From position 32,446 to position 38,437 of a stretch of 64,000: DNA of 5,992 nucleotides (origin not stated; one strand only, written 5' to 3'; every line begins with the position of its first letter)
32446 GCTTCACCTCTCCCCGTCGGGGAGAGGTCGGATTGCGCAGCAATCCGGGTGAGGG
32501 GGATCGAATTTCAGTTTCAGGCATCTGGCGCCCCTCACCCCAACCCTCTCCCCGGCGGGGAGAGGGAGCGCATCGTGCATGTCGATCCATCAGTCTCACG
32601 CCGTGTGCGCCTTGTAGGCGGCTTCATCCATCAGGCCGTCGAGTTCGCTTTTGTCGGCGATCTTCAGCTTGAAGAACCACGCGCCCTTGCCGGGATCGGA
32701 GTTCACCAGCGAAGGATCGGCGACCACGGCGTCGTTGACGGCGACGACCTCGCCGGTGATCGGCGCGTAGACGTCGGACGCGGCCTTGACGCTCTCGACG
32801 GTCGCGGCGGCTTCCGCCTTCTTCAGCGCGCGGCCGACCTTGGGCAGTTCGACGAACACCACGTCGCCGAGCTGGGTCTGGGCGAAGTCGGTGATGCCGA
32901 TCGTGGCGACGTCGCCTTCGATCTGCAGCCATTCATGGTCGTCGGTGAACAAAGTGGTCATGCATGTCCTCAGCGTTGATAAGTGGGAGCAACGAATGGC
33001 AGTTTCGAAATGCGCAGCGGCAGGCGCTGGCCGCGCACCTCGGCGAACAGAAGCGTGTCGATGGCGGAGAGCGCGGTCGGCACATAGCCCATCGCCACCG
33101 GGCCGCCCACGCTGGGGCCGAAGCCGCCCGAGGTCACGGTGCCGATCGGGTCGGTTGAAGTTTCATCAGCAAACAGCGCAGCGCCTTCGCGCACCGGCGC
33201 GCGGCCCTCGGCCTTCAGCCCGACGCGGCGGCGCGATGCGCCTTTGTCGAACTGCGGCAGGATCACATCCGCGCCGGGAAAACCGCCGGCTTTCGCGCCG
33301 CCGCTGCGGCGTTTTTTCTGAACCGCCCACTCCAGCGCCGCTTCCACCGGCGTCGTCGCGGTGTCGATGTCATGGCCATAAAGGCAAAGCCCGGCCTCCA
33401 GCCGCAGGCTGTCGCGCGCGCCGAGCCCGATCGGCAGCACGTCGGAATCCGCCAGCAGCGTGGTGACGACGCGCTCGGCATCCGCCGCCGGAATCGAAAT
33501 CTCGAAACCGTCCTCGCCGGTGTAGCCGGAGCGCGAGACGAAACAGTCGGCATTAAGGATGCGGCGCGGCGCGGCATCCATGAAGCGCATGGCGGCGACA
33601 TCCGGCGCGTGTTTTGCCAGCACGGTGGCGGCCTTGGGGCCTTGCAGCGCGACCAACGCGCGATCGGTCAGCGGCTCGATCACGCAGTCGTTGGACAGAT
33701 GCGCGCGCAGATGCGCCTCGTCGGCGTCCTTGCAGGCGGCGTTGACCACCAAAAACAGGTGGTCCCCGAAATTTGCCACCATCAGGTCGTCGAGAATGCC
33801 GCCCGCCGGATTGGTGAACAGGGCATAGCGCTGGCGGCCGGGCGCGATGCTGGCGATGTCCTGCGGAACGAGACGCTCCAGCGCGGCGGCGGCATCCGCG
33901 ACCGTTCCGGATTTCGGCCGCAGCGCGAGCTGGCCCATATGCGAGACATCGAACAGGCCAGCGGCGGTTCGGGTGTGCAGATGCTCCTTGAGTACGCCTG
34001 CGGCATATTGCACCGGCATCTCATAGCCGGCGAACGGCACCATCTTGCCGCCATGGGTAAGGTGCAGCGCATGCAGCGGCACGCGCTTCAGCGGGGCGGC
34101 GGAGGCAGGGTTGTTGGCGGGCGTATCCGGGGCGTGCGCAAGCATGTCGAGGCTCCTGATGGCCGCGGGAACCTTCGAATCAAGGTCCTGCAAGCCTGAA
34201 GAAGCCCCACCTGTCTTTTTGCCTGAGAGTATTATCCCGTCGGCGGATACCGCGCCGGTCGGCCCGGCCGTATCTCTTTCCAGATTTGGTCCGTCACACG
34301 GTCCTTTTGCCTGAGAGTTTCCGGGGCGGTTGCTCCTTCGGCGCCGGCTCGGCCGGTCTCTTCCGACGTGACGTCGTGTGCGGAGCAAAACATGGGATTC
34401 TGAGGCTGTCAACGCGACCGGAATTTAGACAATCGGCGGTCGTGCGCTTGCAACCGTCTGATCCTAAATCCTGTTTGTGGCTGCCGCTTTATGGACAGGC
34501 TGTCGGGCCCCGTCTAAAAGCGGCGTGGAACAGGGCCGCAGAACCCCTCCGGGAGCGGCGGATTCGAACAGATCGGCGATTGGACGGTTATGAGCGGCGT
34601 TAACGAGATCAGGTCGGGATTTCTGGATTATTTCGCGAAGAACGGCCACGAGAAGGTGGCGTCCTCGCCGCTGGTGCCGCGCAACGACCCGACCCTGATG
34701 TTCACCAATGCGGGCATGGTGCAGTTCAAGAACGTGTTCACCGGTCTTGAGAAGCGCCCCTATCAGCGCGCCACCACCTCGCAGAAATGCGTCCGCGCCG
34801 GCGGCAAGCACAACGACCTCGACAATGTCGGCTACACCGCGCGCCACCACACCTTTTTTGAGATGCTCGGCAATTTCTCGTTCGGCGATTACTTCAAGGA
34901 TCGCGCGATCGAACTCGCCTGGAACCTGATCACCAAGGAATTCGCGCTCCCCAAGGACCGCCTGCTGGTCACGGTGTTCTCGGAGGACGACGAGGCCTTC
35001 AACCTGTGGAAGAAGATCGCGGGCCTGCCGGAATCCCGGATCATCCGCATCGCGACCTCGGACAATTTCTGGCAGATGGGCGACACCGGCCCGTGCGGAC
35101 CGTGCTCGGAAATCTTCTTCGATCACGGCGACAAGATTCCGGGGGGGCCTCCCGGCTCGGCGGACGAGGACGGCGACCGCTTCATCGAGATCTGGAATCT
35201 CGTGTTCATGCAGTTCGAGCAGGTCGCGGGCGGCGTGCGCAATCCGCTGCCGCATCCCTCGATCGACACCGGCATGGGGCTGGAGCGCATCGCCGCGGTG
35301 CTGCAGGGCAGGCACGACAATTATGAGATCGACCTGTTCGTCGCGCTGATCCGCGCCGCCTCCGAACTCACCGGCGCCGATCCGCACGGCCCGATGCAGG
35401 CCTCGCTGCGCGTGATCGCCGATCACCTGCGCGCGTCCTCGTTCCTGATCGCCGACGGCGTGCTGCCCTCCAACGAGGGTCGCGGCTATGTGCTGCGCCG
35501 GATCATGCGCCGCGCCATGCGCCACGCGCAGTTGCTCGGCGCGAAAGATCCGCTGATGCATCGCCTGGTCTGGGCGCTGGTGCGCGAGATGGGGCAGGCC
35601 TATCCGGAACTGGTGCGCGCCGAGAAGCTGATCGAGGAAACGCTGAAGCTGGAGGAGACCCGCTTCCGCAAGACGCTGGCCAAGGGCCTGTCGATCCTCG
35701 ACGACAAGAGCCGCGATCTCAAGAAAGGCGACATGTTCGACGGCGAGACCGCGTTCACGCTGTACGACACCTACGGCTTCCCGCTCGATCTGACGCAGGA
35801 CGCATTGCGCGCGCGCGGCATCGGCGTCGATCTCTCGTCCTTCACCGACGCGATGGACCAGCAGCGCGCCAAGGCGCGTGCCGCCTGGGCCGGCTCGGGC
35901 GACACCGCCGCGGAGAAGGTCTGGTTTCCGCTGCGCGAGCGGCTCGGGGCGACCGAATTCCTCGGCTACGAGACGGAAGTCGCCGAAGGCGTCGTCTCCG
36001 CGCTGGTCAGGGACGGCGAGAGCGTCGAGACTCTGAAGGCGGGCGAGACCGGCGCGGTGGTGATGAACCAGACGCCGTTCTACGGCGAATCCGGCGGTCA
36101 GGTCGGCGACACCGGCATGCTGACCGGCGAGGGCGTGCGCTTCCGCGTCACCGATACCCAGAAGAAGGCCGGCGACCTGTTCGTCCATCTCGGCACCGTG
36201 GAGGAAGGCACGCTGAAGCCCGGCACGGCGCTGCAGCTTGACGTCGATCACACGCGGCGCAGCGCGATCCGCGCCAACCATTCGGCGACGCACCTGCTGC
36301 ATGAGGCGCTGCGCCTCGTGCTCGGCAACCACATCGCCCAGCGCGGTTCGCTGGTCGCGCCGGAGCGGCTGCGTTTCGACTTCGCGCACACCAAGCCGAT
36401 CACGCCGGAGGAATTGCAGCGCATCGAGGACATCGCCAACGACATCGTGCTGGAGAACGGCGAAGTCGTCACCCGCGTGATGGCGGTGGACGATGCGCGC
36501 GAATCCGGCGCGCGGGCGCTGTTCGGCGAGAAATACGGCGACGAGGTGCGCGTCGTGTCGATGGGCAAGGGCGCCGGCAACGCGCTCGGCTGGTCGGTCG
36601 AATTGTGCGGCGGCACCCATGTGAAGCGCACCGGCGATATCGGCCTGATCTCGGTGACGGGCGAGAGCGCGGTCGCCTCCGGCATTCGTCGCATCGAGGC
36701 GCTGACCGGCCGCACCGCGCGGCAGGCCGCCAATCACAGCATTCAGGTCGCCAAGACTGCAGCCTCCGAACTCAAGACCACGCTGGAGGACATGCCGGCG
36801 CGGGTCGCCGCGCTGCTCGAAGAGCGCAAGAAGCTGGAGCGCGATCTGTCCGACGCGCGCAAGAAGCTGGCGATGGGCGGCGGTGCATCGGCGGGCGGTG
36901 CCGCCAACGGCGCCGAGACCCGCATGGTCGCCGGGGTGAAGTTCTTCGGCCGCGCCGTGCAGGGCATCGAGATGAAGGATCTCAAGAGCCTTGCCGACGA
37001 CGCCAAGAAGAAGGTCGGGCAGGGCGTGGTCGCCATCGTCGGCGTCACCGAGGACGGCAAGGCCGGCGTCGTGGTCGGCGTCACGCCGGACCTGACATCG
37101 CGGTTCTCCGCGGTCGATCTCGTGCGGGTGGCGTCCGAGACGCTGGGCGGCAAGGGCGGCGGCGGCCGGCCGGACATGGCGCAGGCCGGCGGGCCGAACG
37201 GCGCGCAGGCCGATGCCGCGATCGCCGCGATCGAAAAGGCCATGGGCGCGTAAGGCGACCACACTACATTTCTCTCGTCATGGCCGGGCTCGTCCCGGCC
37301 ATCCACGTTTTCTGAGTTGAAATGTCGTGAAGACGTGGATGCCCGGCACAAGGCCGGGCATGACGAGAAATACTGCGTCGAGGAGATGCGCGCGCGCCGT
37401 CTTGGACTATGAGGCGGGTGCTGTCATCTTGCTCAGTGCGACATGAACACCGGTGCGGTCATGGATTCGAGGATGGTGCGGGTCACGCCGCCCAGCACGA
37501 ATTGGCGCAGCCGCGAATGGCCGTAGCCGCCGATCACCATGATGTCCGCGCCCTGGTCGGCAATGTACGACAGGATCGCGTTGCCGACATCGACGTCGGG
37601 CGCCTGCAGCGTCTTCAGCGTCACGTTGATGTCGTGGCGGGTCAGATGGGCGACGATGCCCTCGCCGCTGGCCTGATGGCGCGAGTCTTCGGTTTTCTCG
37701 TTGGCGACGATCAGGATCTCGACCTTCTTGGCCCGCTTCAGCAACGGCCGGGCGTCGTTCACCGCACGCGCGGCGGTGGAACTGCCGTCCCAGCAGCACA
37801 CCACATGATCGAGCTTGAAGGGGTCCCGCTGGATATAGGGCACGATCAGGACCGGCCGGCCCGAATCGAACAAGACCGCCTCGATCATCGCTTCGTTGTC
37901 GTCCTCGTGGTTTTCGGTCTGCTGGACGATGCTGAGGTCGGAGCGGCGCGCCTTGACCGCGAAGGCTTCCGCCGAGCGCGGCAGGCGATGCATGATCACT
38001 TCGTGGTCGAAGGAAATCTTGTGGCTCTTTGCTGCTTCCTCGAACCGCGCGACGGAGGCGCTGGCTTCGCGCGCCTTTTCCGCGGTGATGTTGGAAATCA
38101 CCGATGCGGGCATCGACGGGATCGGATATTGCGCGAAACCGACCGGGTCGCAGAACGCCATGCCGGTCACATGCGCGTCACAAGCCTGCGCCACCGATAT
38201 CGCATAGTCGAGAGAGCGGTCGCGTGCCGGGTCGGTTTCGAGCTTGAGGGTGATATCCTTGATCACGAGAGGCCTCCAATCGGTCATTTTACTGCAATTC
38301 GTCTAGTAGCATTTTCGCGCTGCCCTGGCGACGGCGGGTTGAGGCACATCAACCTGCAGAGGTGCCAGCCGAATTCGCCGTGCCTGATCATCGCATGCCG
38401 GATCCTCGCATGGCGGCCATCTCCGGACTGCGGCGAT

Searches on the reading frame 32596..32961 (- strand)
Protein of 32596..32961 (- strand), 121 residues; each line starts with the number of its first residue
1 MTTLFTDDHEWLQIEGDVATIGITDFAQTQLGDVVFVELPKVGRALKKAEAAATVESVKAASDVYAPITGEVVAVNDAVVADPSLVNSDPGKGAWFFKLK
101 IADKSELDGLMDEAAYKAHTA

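Call 10: search_protein_families(library=pfam, proteins=[window:32596-32961:-])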
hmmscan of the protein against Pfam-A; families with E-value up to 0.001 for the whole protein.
window:32596-32961:- (121 aa): 1 family
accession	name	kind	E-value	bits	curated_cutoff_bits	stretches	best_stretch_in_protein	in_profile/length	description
PF01597.25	GCV_H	-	1e-41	142.1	22.2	1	5-119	3-118/122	Glycine cleavage H-protein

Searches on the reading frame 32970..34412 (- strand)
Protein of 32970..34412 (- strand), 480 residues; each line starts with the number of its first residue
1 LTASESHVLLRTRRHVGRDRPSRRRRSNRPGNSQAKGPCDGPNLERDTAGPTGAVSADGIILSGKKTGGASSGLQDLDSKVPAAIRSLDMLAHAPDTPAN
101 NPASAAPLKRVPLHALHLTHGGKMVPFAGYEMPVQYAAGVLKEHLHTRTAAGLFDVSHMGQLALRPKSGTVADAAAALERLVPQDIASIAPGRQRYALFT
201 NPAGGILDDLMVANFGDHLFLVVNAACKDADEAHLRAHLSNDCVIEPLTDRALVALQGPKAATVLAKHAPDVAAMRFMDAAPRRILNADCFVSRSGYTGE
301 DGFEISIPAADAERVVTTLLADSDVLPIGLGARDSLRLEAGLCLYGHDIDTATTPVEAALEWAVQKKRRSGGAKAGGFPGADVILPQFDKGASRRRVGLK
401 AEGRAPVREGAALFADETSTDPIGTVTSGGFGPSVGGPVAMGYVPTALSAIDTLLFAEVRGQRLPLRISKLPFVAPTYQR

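Call 10: search_protein_families(library=pfam, proteins=[window:32970-34412:-])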
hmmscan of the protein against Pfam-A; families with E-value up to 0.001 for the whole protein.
window:32970-34412:- (480 aa): 2 families
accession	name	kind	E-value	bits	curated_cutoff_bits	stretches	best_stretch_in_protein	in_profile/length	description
PF01571.26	GCV_T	-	4e-83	279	25.6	1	113-363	1-255/255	Aminomethyltransferase folate-binding domain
PF08669.17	GCV_T_C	-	8.7e-20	70.8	25.9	1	394-474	1-79/80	Glycine cleavage T-protein C-terminal barrel domain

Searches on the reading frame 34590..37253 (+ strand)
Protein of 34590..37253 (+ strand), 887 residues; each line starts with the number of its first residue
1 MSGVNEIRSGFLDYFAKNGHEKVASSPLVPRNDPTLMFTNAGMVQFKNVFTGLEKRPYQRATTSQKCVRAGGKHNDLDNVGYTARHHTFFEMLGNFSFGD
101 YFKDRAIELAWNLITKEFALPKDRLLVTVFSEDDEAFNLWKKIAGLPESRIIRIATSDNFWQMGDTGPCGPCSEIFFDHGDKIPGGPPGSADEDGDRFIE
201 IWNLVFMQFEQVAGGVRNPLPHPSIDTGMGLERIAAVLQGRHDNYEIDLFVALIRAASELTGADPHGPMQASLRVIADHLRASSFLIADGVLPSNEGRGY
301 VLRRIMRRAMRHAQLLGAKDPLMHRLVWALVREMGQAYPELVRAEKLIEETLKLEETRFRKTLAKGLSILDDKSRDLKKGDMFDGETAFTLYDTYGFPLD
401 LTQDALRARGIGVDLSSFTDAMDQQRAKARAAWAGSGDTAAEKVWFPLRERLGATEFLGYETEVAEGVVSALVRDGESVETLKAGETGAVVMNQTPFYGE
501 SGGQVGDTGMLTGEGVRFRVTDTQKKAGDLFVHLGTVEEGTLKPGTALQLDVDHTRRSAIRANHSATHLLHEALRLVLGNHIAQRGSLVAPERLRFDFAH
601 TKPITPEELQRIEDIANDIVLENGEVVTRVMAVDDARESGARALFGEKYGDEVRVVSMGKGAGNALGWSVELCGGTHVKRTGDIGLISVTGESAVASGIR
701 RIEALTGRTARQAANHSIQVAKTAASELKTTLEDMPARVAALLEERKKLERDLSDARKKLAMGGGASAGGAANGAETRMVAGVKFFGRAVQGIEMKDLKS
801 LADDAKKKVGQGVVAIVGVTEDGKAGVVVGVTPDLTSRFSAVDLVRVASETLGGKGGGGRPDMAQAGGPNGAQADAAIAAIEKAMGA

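Call 10: search_protein_families(library=pfam, proteins=[window:34590-37253:+])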
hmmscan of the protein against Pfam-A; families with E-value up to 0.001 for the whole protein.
window:34590-37253:+ (887 aa): 3 families
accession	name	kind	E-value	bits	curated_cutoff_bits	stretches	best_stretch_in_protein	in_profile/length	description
PF01411.24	tRNA-synt_2c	-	2.9e-221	736.3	30.3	1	6-555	1-551/552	tRNA synthetases class II (A)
PF07973.19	tRNA_SAD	-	6.3e-16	58.5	24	1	653-703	1-44/44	Threonyl and Alanyl tRNA synthetase second additional domain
PF02272.25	DHHA1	-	2.1e-15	57.5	25.9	1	784-885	3-100/102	DHHA1 domain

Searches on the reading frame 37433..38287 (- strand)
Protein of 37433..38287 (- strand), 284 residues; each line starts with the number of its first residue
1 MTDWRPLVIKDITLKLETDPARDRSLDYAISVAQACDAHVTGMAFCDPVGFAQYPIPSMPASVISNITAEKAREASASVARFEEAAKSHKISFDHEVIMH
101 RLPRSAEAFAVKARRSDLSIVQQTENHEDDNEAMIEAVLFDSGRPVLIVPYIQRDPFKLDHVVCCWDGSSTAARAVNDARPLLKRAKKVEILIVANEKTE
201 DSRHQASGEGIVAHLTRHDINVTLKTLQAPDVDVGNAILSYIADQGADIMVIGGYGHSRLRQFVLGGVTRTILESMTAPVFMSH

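Call 10: search_protein_families(library=pfam, proteins=[window:37433-38287:-])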
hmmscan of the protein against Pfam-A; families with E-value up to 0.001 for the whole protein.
window:37433-38287:- (284 aa): 1 family
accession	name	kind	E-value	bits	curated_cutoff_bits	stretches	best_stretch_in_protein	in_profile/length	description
PF00582.32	Usp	-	4.1e-12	47.3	24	1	160-282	3-139/141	Universal stress protein family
